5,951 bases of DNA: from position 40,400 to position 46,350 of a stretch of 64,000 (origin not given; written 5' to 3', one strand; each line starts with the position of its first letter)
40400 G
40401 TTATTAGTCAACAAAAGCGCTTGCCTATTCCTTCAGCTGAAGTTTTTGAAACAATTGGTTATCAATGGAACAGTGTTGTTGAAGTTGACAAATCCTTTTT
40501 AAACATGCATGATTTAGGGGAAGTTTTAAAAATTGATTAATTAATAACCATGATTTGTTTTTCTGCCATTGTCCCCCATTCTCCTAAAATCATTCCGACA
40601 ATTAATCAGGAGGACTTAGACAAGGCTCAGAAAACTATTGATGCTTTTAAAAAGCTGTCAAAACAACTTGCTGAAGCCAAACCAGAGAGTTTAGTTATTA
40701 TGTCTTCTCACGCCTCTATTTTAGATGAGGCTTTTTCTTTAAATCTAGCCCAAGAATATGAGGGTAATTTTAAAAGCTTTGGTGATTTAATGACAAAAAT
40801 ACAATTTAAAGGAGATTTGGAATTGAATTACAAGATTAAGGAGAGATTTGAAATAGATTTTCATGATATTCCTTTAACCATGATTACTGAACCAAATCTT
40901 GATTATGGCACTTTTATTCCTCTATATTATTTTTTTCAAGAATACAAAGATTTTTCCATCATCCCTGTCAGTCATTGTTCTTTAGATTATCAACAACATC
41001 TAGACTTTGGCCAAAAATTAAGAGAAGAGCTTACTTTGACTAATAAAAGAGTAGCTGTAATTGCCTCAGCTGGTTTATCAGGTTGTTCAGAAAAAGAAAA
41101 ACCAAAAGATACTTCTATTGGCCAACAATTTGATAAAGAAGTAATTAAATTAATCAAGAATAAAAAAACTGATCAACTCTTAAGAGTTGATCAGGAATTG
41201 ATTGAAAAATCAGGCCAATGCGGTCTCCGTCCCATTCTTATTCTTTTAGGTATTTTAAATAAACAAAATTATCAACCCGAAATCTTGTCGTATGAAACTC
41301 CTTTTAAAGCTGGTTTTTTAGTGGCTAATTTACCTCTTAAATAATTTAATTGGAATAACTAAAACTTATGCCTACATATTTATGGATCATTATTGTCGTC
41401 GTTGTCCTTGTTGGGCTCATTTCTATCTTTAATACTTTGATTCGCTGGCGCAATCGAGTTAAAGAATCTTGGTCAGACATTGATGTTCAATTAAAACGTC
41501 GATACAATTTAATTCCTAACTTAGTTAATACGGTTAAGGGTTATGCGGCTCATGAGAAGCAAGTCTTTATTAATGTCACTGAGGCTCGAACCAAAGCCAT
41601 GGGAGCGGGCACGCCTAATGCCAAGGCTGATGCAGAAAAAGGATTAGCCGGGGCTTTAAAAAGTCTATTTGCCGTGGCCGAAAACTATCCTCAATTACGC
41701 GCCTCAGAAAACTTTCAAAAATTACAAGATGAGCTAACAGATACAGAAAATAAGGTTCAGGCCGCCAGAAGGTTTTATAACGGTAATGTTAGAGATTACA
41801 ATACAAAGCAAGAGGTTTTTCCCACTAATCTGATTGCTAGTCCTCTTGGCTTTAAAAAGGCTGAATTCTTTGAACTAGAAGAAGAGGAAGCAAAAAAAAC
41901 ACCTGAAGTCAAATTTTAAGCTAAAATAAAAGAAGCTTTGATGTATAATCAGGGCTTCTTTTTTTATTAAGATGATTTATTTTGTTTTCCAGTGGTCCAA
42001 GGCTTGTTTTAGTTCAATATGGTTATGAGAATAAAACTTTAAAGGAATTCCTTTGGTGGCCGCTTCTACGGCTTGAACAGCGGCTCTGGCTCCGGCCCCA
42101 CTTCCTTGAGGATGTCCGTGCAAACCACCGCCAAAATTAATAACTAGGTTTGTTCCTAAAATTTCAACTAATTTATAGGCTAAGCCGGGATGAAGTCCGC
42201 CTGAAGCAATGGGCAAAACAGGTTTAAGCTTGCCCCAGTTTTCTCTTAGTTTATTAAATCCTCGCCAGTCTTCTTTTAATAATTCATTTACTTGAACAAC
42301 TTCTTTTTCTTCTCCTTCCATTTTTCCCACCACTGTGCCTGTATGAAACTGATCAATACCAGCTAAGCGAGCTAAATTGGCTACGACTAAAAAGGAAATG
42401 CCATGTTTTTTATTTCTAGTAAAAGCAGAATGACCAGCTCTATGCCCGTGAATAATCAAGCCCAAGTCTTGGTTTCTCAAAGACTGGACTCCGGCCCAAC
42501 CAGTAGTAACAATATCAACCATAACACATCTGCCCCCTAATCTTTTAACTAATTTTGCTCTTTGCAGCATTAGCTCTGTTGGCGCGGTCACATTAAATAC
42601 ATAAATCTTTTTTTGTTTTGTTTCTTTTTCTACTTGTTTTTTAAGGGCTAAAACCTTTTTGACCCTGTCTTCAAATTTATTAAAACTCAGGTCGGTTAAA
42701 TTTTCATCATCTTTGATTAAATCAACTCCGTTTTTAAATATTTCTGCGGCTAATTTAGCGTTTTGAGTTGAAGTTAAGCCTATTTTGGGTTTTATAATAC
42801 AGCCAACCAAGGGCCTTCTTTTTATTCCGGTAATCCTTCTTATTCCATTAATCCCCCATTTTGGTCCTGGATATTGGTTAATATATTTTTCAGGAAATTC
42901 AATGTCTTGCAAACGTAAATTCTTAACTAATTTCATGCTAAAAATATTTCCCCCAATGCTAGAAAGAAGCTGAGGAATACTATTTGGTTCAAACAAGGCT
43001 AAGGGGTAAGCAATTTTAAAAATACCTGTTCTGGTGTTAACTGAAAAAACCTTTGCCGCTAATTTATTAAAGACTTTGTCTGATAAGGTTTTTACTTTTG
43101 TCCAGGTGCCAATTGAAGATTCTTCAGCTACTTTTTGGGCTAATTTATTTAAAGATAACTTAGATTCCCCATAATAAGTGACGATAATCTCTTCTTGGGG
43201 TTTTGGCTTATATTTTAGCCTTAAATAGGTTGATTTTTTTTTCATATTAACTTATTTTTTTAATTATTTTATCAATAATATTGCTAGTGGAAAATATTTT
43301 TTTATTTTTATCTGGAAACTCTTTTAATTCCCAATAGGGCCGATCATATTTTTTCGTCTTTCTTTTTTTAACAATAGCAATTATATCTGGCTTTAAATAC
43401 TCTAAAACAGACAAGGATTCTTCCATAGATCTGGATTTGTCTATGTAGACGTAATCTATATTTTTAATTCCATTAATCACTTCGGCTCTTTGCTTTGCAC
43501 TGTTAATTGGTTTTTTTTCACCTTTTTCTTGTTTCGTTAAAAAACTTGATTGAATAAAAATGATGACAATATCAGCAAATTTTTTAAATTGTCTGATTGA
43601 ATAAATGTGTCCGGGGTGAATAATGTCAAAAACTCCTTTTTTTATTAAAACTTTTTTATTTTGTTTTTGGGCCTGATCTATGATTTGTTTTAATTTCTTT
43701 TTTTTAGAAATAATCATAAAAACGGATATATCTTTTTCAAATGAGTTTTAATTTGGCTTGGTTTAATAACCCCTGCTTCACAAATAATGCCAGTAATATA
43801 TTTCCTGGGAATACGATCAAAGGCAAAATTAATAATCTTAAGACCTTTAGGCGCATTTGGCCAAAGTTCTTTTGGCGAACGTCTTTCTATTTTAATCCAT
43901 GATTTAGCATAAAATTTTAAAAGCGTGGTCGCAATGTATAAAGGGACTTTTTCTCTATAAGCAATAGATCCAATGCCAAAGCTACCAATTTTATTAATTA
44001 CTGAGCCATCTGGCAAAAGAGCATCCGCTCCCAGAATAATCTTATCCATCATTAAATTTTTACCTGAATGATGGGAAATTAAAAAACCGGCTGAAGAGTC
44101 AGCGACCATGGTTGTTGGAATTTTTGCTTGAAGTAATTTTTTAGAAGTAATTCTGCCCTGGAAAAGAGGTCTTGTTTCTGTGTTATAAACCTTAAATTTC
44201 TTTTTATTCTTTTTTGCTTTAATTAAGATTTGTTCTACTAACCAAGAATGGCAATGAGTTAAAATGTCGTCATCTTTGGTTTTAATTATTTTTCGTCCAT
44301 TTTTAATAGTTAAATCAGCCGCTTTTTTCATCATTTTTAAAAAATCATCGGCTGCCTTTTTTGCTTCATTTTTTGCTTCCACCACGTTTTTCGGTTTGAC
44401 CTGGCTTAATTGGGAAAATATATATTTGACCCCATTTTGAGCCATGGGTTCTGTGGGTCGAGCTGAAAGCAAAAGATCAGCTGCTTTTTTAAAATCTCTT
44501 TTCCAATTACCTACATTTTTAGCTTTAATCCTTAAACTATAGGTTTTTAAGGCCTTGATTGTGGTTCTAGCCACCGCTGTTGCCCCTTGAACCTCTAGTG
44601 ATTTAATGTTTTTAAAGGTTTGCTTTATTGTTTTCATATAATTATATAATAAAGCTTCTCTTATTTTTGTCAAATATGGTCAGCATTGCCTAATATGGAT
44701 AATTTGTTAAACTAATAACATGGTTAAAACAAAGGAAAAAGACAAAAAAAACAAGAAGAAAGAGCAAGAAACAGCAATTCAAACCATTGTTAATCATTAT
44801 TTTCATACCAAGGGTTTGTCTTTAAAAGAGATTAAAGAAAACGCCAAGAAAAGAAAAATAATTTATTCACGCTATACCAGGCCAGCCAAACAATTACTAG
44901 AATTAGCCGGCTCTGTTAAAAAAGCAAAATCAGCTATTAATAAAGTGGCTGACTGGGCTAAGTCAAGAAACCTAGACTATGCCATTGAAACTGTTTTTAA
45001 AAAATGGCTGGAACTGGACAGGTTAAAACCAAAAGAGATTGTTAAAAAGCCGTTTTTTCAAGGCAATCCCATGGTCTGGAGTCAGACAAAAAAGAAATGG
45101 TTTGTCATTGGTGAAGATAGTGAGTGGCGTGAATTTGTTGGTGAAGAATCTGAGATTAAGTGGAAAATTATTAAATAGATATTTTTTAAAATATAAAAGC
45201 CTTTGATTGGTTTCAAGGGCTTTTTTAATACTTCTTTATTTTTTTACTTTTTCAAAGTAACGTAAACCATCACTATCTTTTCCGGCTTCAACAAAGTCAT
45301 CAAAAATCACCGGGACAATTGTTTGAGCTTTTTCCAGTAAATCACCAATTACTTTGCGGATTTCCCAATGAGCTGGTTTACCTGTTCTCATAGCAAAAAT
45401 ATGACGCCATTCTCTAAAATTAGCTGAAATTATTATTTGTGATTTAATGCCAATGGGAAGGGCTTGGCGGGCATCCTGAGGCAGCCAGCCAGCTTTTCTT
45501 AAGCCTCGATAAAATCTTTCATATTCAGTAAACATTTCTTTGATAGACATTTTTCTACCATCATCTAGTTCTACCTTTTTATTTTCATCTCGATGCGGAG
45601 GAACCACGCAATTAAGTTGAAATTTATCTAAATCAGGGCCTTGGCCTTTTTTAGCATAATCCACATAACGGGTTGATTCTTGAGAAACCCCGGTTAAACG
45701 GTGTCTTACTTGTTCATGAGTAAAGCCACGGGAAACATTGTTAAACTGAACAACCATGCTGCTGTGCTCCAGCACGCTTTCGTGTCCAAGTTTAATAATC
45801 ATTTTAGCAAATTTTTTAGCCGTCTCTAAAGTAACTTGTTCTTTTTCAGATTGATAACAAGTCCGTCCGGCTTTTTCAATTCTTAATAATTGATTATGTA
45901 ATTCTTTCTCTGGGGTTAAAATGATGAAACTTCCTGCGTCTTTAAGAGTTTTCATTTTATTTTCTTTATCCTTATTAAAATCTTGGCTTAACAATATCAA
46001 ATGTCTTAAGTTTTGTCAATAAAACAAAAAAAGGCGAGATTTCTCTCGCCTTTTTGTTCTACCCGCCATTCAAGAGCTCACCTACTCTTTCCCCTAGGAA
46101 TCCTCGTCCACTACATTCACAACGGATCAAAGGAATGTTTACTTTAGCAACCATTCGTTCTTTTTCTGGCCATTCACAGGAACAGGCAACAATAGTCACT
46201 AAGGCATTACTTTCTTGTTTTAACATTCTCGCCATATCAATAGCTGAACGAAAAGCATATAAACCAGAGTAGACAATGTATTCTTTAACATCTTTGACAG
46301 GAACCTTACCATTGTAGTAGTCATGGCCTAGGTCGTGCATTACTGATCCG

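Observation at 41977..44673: Form II/III RuBisCO with a ribose-1,5-bisphosphate isomerase and an inserted cytidylyltransferase-like gene (nucleoside salvage module)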

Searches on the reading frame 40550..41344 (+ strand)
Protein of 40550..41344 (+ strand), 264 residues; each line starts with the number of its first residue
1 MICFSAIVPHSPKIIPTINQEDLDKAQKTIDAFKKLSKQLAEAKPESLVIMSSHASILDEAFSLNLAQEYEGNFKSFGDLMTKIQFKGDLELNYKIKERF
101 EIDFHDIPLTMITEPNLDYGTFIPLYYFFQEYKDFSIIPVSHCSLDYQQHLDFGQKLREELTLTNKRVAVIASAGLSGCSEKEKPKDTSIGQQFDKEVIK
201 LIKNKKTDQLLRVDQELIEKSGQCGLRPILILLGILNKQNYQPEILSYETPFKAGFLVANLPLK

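Call 3: search_protein_families(library=pfam, proteins=[window:40550-41344:+], max_evalue=0.01)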
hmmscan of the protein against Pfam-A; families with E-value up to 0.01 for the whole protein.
window:40550-41344:+ (264 aa): 2 families
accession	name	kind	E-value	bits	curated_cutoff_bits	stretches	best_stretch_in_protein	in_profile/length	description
PF02900.23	LigB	-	2.2e-36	125.8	26.3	1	7-256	4-266/269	Catalytic LigB subunit of aromatic ring-opening dioxygenase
PF01875.22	Memo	-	2.7e-08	33.8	27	1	38-250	55-251/269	Memo-like protein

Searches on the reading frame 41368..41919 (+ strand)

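Call 3: search_protein_families(library=pfam, proteins=[window:41368-41919:+], max_evalue=0.01)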
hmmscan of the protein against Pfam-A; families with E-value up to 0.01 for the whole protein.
window:41368-41919:+ (183 aa): 1 family
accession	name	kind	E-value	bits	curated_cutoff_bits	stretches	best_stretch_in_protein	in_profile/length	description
PF04011.17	LemA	-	7.4e-62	208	26.2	1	34-183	1-149/149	LemA family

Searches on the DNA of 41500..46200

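Call 46: search_rna_families(source=window, start=41500, end=46200, threshold=evalue, max_evalue=1)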
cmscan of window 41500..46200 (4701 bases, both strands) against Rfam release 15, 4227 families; matches with E-value up to 1: 2.
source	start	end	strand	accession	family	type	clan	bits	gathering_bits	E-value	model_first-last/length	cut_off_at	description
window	46013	46058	+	RF02066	STnc320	Gene; sRNA;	-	22.7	50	0.58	1-55/55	no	Salmonella enterica sRNA STnc320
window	45511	45607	+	RF02706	TeloSII_ncR30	Gene; sRNA;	-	20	86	0.22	1-226/226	no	TeloSII non coding RNA 30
